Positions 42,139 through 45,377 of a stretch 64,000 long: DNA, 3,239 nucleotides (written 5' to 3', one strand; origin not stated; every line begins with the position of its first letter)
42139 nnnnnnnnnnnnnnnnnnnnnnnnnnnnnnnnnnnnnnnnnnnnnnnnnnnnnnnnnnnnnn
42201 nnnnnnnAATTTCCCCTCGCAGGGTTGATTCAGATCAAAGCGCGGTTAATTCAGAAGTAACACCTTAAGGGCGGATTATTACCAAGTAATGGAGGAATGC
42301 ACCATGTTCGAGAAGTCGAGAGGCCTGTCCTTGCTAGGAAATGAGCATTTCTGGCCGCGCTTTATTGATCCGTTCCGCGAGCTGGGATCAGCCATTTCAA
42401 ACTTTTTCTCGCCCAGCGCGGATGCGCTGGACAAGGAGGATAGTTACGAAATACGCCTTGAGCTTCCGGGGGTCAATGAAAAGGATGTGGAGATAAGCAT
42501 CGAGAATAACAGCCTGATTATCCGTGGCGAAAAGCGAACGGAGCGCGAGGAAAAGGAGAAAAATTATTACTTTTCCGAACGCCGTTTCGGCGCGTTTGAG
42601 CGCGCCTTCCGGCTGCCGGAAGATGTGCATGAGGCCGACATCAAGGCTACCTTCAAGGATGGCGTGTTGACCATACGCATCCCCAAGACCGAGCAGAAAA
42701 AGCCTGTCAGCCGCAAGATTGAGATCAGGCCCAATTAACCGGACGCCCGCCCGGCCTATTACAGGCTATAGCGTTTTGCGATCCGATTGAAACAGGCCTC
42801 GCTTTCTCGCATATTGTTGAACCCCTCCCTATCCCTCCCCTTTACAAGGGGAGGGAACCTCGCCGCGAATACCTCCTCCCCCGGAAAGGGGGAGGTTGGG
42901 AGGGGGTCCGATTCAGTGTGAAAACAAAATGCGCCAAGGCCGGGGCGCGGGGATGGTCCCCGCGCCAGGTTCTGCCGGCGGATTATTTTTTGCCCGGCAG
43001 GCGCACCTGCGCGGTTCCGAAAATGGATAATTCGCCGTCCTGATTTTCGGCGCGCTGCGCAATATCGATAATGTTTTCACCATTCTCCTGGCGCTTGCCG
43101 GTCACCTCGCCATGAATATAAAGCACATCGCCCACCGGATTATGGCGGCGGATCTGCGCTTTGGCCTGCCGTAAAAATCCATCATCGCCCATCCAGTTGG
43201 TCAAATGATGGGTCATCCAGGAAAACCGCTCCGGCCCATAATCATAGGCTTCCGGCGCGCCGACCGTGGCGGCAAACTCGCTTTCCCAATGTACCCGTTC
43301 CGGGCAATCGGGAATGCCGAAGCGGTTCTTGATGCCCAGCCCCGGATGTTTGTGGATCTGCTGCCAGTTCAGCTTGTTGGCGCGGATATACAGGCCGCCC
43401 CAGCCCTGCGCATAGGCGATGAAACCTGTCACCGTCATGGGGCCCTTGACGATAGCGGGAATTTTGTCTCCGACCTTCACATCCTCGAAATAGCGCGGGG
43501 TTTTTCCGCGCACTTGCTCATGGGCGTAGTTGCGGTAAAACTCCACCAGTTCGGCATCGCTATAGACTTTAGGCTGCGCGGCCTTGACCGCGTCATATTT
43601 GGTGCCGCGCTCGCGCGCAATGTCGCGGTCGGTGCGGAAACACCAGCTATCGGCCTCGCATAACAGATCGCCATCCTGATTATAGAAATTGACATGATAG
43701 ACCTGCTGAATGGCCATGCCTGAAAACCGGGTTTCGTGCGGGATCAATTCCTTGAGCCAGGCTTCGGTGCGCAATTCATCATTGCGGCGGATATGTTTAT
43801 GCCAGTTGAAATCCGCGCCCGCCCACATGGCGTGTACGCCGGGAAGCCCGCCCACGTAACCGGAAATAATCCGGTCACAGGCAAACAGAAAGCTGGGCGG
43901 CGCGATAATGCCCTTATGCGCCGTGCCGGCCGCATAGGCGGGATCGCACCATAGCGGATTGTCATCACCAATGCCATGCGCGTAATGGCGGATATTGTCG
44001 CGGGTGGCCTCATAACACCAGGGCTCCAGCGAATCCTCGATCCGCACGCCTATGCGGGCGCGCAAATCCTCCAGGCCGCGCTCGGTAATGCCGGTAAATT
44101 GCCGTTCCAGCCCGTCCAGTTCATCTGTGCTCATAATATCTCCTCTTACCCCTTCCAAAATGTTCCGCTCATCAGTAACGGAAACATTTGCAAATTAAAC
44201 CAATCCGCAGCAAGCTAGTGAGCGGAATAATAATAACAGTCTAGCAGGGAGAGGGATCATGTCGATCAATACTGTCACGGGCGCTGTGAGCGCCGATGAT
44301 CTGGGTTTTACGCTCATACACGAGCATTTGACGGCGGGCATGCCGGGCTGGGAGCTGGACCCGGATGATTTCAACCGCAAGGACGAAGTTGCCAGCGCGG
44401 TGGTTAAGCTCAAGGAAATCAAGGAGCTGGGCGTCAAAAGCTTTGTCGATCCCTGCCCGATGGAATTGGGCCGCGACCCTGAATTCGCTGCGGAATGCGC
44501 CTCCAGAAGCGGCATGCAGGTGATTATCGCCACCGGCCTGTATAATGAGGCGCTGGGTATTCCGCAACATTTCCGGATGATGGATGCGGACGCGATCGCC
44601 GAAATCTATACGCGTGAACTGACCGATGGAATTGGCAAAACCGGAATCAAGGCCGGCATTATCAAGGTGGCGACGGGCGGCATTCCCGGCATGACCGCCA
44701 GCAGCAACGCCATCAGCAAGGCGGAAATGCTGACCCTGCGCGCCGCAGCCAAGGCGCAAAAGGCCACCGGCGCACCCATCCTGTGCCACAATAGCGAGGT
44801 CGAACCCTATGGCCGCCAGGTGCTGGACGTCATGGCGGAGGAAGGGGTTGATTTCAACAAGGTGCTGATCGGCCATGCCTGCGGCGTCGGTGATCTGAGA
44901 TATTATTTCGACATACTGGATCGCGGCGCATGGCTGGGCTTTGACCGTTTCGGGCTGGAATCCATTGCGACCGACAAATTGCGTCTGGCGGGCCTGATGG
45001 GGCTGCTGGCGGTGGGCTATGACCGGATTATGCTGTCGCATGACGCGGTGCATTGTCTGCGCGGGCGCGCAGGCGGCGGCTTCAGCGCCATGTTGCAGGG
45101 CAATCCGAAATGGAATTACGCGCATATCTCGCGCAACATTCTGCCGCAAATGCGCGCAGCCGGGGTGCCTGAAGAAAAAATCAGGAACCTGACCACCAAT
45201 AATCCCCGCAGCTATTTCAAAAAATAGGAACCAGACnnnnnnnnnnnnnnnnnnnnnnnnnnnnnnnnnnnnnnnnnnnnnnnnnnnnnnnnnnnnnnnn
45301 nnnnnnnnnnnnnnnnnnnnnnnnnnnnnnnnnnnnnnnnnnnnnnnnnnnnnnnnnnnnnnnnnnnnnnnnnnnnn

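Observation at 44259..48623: Recent tandem amplification of a phosphotriesterase-like lactonase + SDR dehydrogenase cassette (PTE-SDR-SDR-PTE-SDR)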

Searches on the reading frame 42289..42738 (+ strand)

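Call 4: search_protein_families(library=pfam, proteins=[window:42289-42738:+])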
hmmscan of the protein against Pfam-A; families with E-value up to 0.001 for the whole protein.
window:42289-42738:+ (149 aa): 2 families
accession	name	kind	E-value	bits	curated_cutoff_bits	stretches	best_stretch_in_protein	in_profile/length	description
PF00011.27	HSP20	-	8.7e-28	96.9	20.8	1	46-146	2-101/102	Hsp20/alpha crystallin family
PF17886.7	ArsA_HSP20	-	4.8e-10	39.3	22.5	1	50-130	1-62/63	HSP20-like domain found in ArsA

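Call 5: search_protein_families(library=ncbifam, proteins=[window:42289-42738:+])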
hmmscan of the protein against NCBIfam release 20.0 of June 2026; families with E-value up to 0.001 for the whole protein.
window:42289-42738:+ (149 aa): 5 families
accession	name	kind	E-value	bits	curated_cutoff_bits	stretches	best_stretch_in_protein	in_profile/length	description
NF042420.1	Hsp18_Clos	equivalog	3.1e-25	88.9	195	1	43-147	44-147/147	heat shock protein Hsp18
NF041799.1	Hsp14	equivalog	1.6e-19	70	100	1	29-140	6-115/118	archaeal heat shock protein Hsp14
NF041800.1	Hsp20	equivalog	1.4e-17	63.8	140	1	35-146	67-161/162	archaeal heat shock protein Hsp20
NF008013.0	PRK10743.1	equivalog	2.9e-10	40.4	212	1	41-146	35-136/137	small heat shock chaperone IbpA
NF008618.0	PRK11597.1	equivalog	1.1e-08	35.1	207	1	47-146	39-134/142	small heat shock chaperone IbpB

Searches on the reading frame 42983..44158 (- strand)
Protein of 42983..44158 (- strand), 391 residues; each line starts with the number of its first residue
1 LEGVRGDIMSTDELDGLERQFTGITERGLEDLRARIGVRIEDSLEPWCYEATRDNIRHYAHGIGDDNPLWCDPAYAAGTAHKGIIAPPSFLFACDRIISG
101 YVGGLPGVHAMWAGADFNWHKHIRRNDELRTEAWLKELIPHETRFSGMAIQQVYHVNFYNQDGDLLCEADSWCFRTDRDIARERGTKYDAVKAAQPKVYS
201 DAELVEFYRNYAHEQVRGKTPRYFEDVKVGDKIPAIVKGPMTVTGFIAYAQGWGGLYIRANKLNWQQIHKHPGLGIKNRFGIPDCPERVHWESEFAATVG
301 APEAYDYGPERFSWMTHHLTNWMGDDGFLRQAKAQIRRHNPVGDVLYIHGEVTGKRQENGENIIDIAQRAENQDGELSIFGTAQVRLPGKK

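Call 4: search_protein_families(library=pfam, proteins=[window:42983-44158:-])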
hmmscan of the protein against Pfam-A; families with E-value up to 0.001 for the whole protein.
window:42983-44158:- (391 aa): 2 families
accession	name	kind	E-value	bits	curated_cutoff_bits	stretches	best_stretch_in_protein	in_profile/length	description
PF13452.11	FAS1_DH_region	-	7.6e-18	65.4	22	1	44-168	7-131/132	FAS1-like, dehydratase domain region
PF01575.25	MaoC_dehydratas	-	1.9e-06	28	27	1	51-141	18-107/123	MaoC like domain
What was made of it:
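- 42983..44134 (-): Double-hotdog acyl dehydratase (FAS1_DH_region + MaoC). It is transcribed divergently from PTE1. The ORF can extend to a TTG at 44158, but homologues of 383 aa start at the ATG at 44134. Pfam FAS1_DH_region E 7.6e-18; MaoC 28 bits against a cut-off of 27 (call 4).
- Checked: The divergent gene at 42983-44158 (-) is a FAS1_DH_region/MaoC double-hotdog protein (call 4).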

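Call 5: search_protein_families(library=ncbifam, proteins=[window:42983-44158:-])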
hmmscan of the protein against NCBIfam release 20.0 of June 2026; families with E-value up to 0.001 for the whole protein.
window:42983-44158:- (391 aa): 5 families
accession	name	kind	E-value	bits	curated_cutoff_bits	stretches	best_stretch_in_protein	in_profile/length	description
NF040620.1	fused_HadA_HadB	exception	1.4e-11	44.4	350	1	49-235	11-207/329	fused (3R)-hydroxyacyl-ACP dehydratase subunits HadA/HadB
NF040624.1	HadA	equivalog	1.1e-08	35.5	180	1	48-93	10-55/144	(3R)-hydroxyacyl-ACP dehydratase subunit HadA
NF010246.0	PRK13693.1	equivalog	6.2e-08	32.7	203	0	279-336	30-87/142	(3R)-hydroxyacyl-ACP dehydratase subunit HadB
NF006045.0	PRK08190.1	subfamily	6.7e-07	28.5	282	0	51-142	26-115/467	bifunctional enoyl-CoA hydratase/phosphate acetyltransferase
NF010245.0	PRK13692.1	equivalog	9.5e-05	22.3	232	0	46-91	15-60/159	(3R)-hydroxyacyl-ACP dehydratase subunit HadA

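Call 25: search_solved_structures(query=window:42983-44158:-, max_evalue=0.001, show_alignments=1)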
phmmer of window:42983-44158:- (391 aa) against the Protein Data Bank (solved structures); distinct sequences matched with E-value up to 0.001: 5.
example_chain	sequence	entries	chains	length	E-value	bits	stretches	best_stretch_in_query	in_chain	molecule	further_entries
5i7n_A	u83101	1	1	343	5.8e-07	32.1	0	49-91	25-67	MaoC-like dehydratase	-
4v12_A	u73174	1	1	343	9e-06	28.1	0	48-131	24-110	MAOC LIKE DOMAIN PROTEIN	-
5cpg_A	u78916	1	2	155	0.00068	22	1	55-142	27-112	(R)-specific enoyl-CoA hydratase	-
4w78_A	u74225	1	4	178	0.00097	21.5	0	55-92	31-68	Hydratase ChsH1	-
4wnb_A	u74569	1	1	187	0.00099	21.4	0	55-92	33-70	Hydratase ChsH2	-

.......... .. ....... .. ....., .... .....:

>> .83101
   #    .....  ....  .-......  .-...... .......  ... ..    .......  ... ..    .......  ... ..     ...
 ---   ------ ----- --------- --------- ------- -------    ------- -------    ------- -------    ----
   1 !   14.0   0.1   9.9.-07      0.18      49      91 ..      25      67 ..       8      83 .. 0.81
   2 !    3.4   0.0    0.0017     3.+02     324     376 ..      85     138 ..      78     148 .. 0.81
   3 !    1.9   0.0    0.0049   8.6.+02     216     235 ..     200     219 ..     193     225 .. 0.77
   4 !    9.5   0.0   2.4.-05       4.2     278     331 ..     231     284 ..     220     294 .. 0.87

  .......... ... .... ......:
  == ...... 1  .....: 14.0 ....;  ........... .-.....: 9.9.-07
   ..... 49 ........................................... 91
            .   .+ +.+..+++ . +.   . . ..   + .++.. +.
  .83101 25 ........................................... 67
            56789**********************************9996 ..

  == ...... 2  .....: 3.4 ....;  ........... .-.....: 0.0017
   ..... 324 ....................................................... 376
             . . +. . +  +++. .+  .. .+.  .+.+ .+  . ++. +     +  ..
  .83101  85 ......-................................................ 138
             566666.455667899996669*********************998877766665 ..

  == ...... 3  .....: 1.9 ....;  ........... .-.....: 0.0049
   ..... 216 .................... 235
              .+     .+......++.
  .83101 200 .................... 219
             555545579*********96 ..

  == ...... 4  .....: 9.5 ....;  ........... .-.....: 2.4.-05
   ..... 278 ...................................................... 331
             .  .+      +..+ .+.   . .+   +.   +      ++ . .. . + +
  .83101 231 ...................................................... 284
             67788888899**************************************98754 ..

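Call 39: find_homologous_proteins(query=window:42983-44158:-, max_evalue=1e-10)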
Query window:42983-44158:- (391 aa): 5489 proteins with E <= 1e-10 among 8000 candidates; the best 120 are listed.
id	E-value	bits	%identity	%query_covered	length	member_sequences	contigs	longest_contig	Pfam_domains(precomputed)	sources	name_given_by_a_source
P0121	1.9e-271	918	100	98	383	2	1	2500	PF13452.12,PF01575.26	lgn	-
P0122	3.0e-268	908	98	98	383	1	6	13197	PF13452.12,PF01575.26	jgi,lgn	-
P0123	1.0e-256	870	94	98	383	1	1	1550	PF13452.12,PF01575.26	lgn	-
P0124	5.1e-256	867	94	98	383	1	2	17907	PF13452.12,PF01575.26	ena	-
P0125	2.6e-255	865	94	98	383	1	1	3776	PF13452.12,PF01575.26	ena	-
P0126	2.7e-255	865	93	98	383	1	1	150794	PF13452.12,PF01575.26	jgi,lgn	-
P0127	1.1e-254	863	93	98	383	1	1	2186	PF13452.12,PF01575.26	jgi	jgi:acyl dehydratase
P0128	1.2e-254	863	92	98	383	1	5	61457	PF13452.12,PF01575.26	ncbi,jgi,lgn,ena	-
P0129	1.6e-254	863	92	98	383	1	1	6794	PF13452.12,PF01575.26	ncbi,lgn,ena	-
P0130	1.5e-253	859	92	98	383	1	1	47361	PF13452.12,PF01575.26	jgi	-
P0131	2.7e-253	858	93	98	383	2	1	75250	PF13452.12,PF01575.26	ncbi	-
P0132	5.4e-253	857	93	98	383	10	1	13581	PF13452.12,PF01575.26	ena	-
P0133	1.8e-252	856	92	97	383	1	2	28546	PF13452.12,PF01575.26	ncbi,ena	-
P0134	2.3e-252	855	92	97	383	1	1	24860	PF13452.12,PF01575.26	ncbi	-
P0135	5.5e-252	854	92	98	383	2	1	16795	PF13452.12,PF01575.26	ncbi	-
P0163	1.2e-201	688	73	98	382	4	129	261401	PF13452.12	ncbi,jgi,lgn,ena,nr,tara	ncbi:MAG TPA: MaoC family dehydratase N-terminal domain-containing protein [Pseudomonadales bacteriu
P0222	3.3e-194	664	73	95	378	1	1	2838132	PF13452.12,PF01575.26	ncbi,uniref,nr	ncbi:FAS1-like dehydratase domain-containing protein [Sneathiella limimaris]|uniref:FAS1-like dehydr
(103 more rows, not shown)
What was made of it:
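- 42983..44134 (-): Homologues are 383 aa and 72-100% identical (call 39).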

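Call 40: find_encoding_contigs(protein=P0222, flank=7000, max_places=1)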
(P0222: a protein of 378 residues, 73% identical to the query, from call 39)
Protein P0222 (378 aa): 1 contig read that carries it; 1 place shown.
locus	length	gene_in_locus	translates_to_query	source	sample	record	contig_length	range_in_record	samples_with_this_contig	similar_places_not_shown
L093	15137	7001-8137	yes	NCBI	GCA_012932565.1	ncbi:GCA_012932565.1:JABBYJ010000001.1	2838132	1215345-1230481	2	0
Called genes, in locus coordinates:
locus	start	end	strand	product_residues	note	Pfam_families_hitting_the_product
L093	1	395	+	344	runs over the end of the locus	PF07719:TPR_2 (faint), PF00515:TPR_1 (faint), PF13424:TPR_12 (faint), PF13428:TPR_14 (faint), PF13431:TPR_17 (faint), PF13432:TPR_16 (faint), PF14559:TPR_19 (faint), PF21033:RMD1-3 (faint), +4 more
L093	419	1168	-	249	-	PF00106:adh_short, PF08659:KR, PF13561:adh_short_C2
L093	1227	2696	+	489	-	PF00211:Guanylate_cyc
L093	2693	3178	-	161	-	PF04134:DCC1-like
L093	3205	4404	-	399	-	PF02515:CoA_transf_3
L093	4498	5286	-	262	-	PF09339:HTH_IclR, PF01614:IclR_C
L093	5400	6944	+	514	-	PF00501:AMP-binding, PF13193:AMP-binding_C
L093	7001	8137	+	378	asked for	PF01575:MaoC_dehydratas, PF13452:FAS1_DH_region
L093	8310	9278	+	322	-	PF11376:DUF3179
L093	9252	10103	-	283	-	-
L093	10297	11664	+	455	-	PF00375:SDF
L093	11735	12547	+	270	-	PF01209:Ubie_methyltran, PF05175:MTS (weak), PF13489:Methyltransf_23, PF13847:Methyltransf_31, PF08241:Methyltransf_11, PF08242:Methyltransf_12, PF13649:Methyltransf_25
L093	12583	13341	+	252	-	PF00106:adh_short, PF08659:KR (weak), PF23441:SDR, PF13561:adh_short_C2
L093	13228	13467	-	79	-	-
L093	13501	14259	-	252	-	PF00497:SBP_bac_3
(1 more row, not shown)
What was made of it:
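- The MaoC family sits next to an acyl-CoA ligase and a CoA-transferase in Sneathiella limimaris (call 40).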

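Call 41: find_encoding_contigs(protein=P0163, flank=7000, max_places=2)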
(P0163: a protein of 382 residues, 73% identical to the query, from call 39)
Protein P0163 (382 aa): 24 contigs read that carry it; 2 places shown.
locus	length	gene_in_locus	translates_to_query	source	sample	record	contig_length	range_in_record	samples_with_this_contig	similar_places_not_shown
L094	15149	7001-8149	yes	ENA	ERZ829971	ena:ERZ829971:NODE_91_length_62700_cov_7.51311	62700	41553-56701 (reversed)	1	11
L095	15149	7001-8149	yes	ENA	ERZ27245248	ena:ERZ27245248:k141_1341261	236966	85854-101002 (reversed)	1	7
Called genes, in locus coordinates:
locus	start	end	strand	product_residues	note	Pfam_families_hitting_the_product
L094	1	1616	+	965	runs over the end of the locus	PF00384:Molybdopterin, PF01568:Molydop_binding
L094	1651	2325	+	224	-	PF02613:Nitrate_red_del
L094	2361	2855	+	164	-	-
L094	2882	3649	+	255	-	PF00106:adh_short, PF08659:KR, PF13561:adh_short_C2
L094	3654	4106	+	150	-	PF00903:Glyoxalase, PF13669:Glyoxalase_4 (weak)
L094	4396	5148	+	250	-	PF00034:Cytochrom_C (faint), PF13442:Cytochrome_CBB3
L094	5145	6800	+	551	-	PF01011:PQQ, PF13360:PQQ_2, PF13570:Beta-prop_ACSF4 (weak), PF01011:PQQ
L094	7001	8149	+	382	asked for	PF13452:FAS1_DH_region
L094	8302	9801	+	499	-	PF06253:MTTB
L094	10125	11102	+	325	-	PF05875:Ceramidase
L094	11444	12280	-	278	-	PF00378:ECH_1, PF16113:ECH_2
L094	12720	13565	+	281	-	PF04016:DUF364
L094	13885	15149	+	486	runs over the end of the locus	PF00144:Beta-lactamase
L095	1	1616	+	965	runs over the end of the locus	PF00384:Molybdopterin, PF01568:Molydop_binding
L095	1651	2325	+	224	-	PF02613:Nitrate_red_del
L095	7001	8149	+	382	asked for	PF13452:FAS1_DH_region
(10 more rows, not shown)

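Call 53: search_solved_structures(query=A3, max_evalue=0.01)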
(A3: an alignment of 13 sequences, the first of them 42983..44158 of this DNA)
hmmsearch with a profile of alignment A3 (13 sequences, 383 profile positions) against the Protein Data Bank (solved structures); distinct sequences matched with E-value up to 0.01: 5.
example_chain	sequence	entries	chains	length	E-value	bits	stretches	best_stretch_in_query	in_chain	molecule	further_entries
5i7n_A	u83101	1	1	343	2.2e-05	26.8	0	43-88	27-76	MaoC-like dehydratase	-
4rlj_B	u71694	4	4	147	0.0016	20.7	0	279-358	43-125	(3R)-hydroxyacyl-ACP dehydratase subunit HadB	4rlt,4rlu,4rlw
5cpg_A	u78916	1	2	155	0.0018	20.6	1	48-143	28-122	(R)-specific enoyl-CoA hydratase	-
5zy8_B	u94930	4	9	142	0.0019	20.5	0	278-358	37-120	3-hydroxyacyl-ACP dehydratase | (3R)-hydroxyacyl-ACP dehydratase subunit HadB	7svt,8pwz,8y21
8pwz_A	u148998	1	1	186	0.0059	18.8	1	43-134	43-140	UPF0336 protein Rv0504c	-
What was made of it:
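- On MaoC / hydratase 2 double-hotdog (de)hydratases: Solved relatives match only at E about 1e-6 (calls 25, 53).
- Tried and rejected: A profile search of solved structures gave only weak hits (call 53).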

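Call 62: predict_structure(alignment_id=A3)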
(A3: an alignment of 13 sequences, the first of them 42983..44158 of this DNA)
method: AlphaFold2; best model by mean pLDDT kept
length: 391 residues; sequences in the alignment: 13
mean_pLDDT: 49.9   pTM: 0.54
mean pLDDT of the five models: 49.9, 48.2, 47.4, 44.3, 42.6
residues with pLDDT >= 90: 29; 70-90: 53; 50-70: 87; < 50: 222
segments of 3 or more residues with pLDDT < 50: 1-25, 28-76, 82-113, 123-129, 142-150, 173-188, 208-219, 241-308
pLDDT, mean of each block of 10 residues (from residue 1): 30 31 42 36 28 24 30 46 39 25 25 57 50 56 44 59 67 45 45 54 51 43 91 75 32 23 24 32 33 34 42 70 75 67 71 94 93 76 88 64
secondary structure, 60 per line:
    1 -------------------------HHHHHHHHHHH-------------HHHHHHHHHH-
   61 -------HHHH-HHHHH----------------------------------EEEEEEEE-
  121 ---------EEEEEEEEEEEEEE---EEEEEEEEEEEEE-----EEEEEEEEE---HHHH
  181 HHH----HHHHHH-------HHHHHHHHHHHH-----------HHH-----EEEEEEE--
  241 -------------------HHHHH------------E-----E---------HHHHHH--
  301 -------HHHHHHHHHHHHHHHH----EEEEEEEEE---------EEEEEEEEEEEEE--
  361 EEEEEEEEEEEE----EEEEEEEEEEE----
elements in order: H26-36 H50-59 H68-71 H73-77 E112-119 E130-143 E147-159 E165-173 H177-183 H188-193 H201-212 E232-238 H260-264 H293-298 H308-323 E328-336 E346-358 E361-372 E377-387
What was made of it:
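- On MaoC / hydratase 2 double-hotdog (de)hydratases: The AlphaFold model was too poor to use (mean pLDDT 49.9, call 62).
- Tried and rejected: AlphaFold on a 13-sequence alignment gave mean pLDDT 49.9 (call 62), so no fold search was run.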

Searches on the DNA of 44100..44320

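Call 65: search_rna_families(source=window, start=44100, end=44320, threshold=evalue, max_evalue=1)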
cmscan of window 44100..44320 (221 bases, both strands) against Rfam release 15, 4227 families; matches with E-value up to 1: 0.
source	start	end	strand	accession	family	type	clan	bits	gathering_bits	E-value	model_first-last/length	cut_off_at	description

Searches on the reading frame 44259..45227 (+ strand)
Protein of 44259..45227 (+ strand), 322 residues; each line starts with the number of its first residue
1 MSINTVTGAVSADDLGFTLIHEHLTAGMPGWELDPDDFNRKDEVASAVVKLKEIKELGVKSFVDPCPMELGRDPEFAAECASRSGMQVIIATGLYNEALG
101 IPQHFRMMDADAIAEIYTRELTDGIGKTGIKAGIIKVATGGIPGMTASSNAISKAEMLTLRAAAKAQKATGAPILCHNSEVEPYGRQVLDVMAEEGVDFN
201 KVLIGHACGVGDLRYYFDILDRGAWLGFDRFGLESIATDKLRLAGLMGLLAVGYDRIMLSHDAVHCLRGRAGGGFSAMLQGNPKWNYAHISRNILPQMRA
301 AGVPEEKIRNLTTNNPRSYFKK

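Call 4: search_protein_families(library=pfam, proteins=[window:44259-45227:+])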
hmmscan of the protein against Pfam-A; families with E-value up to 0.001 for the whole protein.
window:44259-45227:+ (322 aa): 1 family
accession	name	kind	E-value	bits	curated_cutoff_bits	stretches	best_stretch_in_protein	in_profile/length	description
PF02126.24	PTE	-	4.3e-56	191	22.4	1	10-321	1-298/298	Phosphotriesterase family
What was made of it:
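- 44259..45227 (+): PTE1, a phosphotriesterase-like lactonase paralogue (322 aa). Pocket residues are Met28 and Leu267. PF02126 E 4e-56 (call 4).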

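Call 5: search_protein_families(library=ncbifam, proteins=[window:44259-45227:+])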
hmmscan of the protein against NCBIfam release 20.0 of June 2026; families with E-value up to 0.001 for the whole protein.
window:44259-45227:+ (322 aa): 3 families
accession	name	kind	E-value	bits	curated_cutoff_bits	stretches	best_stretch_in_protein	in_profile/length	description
NF041153.1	organophos_OPH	equivalog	5.7e-37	127.7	500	1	3-319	37-357/365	organophosphate hydrolase OPH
NF007373.0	PRK09875.1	equivalog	2.4e-33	115.9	486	1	12-321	3-292/292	phosphotriesterase-related protein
NF045706.1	PhFuoseLconase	equivalog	1.1e-20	74.1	630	1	4-318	6-322/332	phospho-furanose lactonase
